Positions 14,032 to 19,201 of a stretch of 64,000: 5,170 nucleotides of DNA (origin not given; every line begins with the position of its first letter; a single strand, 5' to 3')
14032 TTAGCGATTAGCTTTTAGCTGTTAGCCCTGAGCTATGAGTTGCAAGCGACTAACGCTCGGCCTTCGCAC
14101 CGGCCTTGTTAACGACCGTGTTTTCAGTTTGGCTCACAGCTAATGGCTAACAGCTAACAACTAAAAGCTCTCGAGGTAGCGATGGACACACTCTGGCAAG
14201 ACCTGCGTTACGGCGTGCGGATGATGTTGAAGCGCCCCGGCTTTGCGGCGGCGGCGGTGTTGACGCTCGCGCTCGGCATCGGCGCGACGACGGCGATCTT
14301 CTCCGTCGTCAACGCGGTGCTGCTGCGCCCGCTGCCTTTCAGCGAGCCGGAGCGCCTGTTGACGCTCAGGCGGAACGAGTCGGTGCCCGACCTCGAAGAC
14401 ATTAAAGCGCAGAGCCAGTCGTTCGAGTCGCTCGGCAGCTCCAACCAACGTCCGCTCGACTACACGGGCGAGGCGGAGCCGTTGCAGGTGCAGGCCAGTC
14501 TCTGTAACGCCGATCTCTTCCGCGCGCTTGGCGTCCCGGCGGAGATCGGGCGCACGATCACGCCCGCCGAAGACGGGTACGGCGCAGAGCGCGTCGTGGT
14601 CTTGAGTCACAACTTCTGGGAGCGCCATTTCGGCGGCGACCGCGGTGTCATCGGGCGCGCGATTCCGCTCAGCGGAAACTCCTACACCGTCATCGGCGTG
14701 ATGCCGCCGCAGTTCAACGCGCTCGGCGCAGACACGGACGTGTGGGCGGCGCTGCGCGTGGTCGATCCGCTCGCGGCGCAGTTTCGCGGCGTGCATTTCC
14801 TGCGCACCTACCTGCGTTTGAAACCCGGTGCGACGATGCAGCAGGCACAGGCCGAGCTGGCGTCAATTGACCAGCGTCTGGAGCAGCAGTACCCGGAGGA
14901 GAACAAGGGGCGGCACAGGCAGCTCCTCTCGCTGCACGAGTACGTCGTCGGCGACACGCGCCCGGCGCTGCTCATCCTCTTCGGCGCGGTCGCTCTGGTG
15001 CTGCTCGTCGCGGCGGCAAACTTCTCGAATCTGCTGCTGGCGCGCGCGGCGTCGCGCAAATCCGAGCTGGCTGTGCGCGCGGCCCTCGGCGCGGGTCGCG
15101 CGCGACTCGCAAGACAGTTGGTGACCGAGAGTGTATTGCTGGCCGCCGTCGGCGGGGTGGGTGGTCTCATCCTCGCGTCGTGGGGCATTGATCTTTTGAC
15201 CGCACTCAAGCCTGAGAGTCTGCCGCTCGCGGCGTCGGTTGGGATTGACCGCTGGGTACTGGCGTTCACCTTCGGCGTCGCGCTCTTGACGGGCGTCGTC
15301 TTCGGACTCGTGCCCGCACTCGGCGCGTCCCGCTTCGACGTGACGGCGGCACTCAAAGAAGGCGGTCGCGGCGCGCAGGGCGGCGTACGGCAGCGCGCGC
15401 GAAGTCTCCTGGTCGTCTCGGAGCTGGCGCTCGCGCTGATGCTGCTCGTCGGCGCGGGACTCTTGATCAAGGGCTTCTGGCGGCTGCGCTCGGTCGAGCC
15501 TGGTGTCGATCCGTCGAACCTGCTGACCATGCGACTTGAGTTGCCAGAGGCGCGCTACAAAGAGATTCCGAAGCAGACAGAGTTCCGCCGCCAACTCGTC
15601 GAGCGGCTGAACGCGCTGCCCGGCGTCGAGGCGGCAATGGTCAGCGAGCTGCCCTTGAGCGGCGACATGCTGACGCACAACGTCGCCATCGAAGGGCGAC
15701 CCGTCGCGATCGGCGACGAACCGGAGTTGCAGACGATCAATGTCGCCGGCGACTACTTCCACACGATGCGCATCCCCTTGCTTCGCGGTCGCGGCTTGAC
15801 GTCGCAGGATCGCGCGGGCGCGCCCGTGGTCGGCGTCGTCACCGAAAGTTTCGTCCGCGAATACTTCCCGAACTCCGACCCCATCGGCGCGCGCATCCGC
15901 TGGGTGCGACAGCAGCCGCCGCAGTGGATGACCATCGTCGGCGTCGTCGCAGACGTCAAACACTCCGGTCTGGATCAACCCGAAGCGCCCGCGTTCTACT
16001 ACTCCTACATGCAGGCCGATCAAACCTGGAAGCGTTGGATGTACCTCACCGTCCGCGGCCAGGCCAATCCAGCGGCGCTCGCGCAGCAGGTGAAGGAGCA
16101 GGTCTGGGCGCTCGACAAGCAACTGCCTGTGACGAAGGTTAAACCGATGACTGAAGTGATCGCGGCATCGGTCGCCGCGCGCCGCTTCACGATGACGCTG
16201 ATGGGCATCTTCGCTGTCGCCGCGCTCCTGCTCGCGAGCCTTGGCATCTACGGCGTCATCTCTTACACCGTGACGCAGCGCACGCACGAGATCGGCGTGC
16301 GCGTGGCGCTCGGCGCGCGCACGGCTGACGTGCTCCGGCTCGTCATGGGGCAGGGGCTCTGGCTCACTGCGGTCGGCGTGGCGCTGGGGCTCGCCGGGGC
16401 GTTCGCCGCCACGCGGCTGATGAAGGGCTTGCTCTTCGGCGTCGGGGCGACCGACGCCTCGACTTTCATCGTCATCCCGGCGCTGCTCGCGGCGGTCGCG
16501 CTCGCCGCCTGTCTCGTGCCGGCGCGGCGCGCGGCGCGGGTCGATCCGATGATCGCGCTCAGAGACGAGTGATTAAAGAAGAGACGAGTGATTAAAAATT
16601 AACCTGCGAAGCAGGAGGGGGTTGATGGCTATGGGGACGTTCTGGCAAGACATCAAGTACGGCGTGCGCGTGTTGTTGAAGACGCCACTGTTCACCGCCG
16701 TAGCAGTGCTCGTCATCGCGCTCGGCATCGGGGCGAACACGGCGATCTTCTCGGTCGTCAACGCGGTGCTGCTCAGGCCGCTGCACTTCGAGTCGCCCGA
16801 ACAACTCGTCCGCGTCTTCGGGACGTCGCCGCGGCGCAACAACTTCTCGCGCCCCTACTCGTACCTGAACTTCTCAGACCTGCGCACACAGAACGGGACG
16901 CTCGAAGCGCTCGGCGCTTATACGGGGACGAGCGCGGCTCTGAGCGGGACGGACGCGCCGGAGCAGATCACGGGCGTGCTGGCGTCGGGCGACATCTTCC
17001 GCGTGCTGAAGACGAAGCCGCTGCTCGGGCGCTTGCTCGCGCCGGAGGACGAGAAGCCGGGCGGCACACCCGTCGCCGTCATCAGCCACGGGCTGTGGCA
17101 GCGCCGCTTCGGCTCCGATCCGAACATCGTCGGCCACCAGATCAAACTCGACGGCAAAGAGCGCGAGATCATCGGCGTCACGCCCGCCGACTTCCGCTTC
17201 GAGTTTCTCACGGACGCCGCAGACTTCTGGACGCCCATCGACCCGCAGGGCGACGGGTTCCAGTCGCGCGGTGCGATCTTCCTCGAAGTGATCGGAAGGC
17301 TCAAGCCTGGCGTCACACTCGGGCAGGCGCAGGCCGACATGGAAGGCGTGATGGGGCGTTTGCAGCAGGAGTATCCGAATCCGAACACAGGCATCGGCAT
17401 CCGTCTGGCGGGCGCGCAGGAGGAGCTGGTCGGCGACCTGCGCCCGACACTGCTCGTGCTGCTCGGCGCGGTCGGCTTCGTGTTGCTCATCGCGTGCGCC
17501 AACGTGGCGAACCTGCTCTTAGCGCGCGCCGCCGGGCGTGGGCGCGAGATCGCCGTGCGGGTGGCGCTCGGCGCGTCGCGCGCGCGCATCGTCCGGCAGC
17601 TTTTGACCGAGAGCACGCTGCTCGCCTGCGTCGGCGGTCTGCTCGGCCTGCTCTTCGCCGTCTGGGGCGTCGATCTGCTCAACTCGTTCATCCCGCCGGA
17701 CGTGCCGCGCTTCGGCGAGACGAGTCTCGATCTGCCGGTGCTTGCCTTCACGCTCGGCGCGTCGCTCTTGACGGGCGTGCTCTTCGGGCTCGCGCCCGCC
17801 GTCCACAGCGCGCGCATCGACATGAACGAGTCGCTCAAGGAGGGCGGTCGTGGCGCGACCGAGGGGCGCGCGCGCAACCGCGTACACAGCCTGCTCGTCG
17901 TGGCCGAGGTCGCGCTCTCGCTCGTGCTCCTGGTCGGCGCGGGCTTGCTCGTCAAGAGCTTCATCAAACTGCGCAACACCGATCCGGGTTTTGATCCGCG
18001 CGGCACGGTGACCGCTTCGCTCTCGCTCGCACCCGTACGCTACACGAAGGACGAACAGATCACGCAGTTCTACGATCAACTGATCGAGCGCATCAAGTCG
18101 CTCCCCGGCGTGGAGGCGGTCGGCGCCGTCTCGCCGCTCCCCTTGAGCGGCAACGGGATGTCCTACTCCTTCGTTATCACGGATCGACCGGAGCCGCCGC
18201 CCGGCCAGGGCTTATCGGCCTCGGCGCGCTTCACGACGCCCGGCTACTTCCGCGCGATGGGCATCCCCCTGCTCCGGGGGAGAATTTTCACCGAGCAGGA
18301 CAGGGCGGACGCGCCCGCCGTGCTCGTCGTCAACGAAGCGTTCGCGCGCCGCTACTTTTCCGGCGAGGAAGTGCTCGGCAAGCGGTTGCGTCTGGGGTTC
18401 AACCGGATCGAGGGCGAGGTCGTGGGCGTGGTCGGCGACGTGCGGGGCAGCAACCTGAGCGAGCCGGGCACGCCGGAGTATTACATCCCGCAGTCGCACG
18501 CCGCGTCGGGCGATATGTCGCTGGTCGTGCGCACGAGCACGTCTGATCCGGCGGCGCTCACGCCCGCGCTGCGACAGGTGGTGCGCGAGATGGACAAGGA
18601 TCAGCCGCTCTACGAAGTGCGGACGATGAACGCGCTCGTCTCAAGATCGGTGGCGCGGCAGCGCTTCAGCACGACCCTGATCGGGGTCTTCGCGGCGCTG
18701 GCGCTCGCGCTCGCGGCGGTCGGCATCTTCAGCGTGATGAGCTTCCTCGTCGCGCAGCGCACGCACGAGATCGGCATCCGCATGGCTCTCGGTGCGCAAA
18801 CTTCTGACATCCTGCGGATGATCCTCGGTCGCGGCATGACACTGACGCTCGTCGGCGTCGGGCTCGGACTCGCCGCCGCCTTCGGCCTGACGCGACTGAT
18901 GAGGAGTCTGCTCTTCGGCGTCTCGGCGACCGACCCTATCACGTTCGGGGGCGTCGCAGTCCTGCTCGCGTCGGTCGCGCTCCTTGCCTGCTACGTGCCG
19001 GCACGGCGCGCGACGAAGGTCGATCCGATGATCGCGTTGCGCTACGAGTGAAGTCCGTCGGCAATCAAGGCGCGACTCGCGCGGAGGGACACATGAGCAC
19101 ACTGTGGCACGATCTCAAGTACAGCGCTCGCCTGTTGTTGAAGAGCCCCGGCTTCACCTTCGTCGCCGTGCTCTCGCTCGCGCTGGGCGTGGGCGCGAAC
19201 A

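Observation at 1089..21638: Conserved intergenic hairpin element built from opposed 7-nt repeat arrays between ADOP genes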

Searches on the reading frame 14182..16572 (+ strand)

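Call 10: search_protein_families(library=ncbifam, proteins=[window:14182-16572:+])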
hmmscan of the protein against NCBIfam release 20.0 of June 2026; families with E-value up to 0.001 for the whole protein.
window:14182-16572:+ (796 aa): 4 families
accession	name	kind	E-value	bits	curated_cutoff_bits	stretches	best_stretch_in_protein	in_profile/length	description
TIGR03434.1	ADOP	subfamily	3.4e-293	974.7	622.3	1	4-796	1-803/803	ADOP family duplicated permease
NF007826.0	PRK10535.1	equivalog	8.9e-36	123.3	966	2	520-794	371-646/648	macrolide ABC transporter ATP-binding protein/permease MacB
NF038008.1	ABC_perm_DarB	equivalog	0.00014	20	700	1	261-366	271-372/777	darobactin export ABC transporter permease subunit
NF041854.1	ABC_perm_YbbP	equivalog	0.00019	19.5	999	1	264-372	244-353/806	putative ABC transporter permease subunit YbbP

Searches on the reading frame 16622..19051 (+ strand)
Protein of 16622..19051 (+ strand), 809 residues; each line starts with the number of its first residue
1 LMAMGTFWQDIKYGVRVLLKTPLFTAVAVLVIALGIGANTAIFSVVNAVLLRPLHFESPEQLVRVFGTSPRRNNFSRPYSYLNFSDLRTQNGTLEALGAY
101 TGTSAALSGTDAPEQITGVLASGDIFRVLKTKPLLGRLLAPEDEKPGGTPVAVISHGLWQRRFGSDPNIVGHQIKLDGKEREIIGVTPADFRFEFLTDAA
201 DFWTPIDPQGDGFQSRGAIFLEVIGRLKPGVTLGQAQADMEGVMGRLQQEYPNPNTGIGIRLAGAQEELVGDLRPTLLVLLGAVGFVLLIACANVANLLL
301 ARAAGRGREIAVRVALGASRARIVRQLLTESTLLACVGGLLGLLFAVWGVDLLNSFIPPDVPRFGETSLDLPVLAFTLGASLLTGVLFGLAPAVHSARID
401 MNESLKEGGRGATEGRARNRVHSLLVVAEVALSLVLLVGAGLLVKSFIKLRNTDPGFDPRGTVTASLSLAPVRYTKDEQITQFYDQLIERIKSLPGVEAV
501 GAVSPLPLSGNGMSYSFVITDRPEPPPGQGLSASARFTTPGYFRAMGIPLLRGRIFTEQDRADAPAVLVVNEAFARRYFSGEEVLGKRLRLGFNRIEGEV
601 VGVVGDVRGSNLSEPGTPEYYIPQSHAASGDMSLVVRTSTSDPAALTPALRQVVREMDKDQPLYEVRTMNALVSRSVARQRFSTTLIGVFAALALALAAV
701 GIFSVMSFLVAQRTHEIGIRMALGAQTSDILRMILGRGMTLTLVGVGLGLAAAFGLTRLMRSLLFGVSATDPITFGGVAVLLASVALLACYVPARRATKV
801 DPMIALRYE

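Call 10: search_protein_families(library=ncbifam, proteins=[window:16622-19051:+])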
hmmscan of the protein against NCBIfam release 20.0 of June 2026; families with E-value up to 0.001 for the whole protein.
window:16622-19051:+ (809 aa): 6 families
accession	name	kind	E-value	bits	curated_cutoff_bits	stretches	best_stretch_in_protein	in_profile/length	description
TIGR03434.1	ADOP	subfamily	0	1058.8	622.3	1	7-809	1-803/803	ADOP family duplicated permease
NF007826.0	PRK10535.1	equivalog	1.4e-33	116.1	966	2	532-807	366-646/648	macrolide ABC transporter ATP-binding protein/permease MacB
TIGR02212.1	lolCE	equivalog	3.1e-07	29.7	362.45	0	685-809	267-411/411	lipoprotein-releasing ABC transporter permease subunit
NF038008.1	ABC_perm_DarB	equivalog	5e-06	24.7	700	1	276-487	272-474/777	darobactin export ABC transporter permease subunit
NF008076.0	PRK10814.1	exception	3.7e-05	22.9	473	1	682-809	262-399/399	lipoprotein-releasing ABC transporter permease subunit LolC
NF041854.1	ABC_perm_YbbP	equivalog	4.1e-05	21.7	999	0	649-765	209-326/806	putative ABC transporter permease subunit YbbP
